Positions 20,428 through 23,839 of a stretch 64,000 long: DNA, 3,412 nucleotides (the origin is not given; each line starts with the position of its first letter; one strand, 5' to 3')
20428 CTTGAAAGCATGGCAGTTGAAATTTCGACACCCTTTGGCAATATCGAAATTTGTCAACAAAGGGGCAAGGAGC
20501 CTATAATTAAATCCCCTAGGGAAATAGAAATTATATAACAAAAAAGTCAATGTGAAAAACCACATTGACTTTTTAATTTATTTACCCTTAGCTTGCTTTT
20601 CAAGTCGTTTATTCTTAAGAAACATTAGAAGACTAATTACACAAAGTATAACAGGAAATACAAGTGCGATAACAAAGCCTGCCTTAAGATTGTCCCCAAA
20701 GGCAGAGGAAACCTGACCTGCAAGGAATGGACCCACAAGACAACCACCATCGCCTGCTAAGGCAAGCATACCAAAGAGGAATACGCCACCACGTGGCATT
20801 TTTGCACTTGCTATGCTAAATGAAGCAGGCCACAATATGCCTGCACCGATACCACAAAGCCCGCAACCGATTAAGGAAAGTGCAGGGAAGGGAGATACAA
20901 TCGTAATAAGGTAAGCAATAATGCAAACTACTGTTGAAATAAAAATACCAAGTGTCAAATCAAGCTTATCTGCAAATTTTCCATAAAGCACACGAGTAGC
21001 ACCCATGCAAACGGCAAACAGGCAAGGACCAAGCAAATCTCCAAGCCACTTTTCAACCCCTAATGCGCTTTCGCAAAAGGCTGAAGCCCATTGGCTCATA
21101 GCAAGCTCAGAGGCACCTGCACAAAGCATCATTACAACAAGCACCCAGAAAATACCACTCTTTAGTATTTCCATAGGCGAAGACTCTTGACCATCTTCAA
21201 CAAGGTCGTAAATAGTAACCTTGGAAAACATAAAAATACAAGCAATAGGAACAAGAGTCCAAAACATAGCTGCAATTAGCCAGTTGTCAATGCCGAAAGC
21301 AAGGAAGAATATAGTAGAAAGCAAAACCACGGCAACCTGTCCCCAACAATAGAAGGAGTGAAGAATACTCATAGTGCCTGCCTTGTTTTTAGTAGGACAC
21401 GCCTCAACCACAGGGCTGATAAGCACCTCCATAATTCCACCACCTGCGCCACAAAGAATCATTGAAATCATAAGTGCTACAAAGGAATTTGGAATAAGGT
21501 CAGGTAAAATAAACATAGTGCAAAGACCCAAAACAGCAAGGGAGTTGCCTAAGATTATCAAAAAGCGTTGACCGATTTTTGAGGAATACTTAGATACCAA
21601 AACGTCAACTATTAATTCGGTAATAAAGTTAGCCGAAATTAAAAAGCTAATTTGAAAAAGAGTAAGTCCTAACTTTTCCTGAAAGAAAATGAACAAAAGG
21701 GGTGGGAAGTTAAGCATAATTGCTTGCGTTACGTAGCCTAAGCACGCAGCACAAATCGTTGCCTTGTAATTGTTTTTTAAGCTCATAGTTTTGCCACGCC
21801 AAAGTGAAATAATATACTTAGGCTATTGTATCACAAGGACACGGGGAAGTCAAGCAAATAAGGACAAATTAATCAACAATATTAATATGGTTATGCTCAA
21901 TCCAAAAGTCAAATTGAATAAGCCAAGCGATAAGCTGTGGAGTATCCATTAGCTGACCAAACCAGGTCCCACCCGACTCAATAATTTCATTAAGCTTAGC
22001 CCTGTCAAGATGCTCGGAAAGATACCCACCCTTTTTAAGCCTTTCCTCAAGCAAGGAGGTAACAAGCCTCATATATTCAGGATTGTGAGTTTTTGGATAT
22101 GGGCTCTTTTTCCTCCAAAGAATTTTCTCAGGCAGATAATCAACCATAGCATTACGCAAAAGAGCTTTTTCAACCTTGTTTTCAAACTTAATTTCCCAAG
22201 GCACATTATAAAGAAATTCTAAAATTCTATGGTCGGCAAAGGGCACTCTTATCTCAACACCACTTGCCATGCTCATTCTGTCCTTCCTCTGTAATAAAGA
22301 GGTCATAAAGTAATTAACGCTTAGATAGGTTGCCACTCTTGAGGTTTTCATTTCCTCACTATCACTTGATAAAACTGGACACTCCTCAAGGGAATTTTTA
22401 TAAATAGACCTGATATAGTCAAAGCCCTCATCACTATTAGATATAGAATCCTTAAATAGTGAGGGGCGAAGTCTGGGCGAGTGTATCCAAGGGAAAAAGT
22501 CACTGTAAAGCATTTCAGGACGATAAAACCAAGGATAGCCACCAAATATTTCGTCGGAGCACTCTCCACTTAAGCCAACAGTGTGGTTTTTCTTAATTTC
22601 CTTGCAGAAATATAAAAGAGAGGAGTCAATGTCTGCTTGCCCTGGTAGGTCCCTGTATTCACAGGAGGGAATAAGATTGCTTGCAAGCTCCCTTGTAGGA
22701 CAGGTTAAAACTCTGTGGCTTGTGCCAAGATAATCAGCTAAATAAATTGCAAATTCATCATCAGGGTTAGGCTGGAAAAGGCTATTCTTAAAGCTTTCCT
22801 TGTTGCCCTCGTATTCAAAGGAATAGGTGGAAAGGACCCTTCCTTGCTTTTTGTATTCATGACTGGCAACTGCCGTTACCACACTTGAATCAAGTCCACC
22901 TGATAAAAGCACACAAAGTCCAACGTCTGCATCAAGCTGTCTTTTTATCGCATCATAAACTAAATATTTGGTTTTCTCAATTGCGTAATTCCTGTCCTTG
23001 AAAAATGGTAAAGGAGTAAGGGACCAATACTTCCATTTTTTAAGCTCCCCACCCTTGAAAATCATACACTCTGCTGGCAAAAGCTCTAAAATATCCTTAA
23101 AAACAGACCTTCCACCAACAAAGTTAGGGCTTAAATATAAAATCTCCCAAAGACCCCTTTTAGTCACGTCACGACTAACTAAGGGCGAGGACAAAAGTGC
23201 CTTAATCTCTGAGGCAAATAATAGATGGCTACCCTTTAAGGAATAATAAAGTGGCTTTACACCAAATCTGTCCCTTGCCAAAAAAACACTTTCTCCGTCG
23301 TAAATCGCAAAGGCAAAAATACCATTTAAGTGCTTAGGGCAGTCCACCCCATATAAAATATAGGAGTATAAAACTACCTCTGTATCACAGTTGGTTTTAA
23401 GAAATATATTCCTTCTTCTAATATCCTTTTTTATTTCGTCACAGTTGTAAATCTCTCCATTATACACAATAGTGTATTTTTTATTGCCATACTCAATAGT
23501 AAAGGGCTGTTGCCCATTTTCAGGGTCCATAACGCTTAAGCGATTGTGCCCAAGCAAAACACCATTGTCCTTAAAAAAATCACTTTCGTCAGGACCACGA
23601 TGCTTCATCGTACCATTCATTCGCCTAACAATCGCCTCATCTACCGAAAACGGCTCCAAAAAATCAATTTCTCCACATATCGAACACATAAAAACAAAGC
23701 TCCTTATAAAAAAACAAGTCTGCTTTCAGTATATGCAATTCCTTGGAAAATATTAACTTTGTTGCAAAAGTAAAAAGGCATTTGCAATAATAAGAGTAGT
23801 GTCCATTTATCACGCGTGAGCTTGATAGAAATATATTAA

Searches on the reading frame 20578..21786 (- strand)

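Call 6: search_protein_families(library=ncbifam, proteins=[window:20578-21786:-], max_evalue=0.01)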
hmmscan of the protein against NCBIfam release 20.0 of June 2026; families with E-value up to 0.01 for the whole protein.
window:20578-21786:- (402 aa): 3 families
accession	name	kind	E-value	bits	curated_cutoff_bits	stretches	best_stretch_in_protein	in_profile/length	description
TIGR00792.1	gph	subfamily_domain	0.00077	18.2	231.35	1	46-134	259-347/437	glycoside-pentoside-hexuronide (GPH):cation symporter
NF003477.0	PRK05122.1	subfamily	0.0015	17.3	374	1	13-395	25-397/404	MFS transporter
TIGR00899.1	2A0120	subfamily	0.0031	16.7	522.3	1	28-384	17-369/375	sugar efflux transporter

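Call 7: search_protein_families(library=pfam, proteins=[window:20578-21786:-], max_evalue=0.01)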
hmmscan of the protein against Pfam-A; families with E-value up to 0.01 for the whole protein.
window:20578-21786:- (402 aa): 1 family
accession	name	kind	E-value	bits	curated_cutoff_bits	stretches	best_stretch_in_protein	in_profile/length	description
PF07690.21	MFS_1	-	3.6e-34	118.7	33.4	2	14-332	6-325/347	Major Facilitator Superfamily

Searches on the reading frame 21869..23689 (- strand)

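Call 6: search_protein_families(library=ncbifam, proteins=[window:21869-23689:-], max_evalue=0.01)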
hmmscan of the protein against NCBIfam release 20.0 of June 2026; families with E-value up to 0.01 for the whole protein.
window:21869-23689:- (606 aa): 9 families
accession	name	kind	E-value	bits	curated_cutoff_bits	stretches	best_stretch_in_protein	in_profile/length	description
TIGR01536.1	asn_synth_AEB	equivalog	2.1e-130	436.1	267.1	1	2-531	1-517/517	asparagine synthase (glutamine-hydrolyzing)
TIGR03108.1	eps_aminotran_1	hypoth_equivalog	3.3e-87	293.6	816.9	2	1-386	1-375/628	XrtA/PEP-CTERM system amidotransferase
NF006949.0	PRK09431.1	equivalog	6.8e-85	285.7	499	3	1-167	1-167/554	asparagine synthase B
TIGR03104.1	trio_amidotrans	equivalog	4.1e-78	263.1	570.1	1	1-533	1-523/589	N-acetylglutaminylglutamine amidotransferase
NF033535.1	lass_lactam_cya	exception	4.1e-63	214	525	2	1-295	1-297/668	lasso peptide isopeptide bond-forming cyclase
NF033561.1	macrolact_Ik_Al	subfamily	2e-13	49.8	300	2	123-285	81-241/561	albusnodin/ikarugamycin family macrolactam cyclase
TIGR01134.1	purF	equivalog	3.1e-10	40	350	1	44-175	66-209/432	amidophosphoribosyltransferase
NF001484.0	PRK00331.1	subfamily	0.0038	15.7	381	1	69-107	92-130/601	isomerizing glutamine--fructose-6-phosphate transaminase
TIGR01135.1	glmS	equivalog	0.0078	14.7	418.05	0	70-108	92-130/607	glutamine--fructose-6-phosphate transaminase (isomerizing)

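Call 7: search_protein_families(library=pfam, proteins=[window:21869-23689:-], max_evalue=0.01)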
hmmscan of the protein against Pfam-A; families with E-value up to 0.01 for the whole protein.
window:21869-23689:- (606 aa): 4 families
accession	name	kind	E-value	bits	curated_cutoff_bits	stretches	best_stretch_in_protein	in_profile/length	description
PF00733.27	Asn_synthase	-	2.7e-78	264.5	21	1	241-590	3-353/354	Asparagine synthase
PF13537.11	GATase_7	-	1.2e-38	132.3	25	1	48-166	1-122/123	Glutamine amidotransferase domain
PF13522.11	GATase_6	-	4.2e-33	114.6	27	1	33-161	1-130/130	Glutamine amidotransferase domain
PF06508.19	QueC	-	0.0052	16.8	22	1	260-296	4-36/210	Queuosine biosynthesis protein QueC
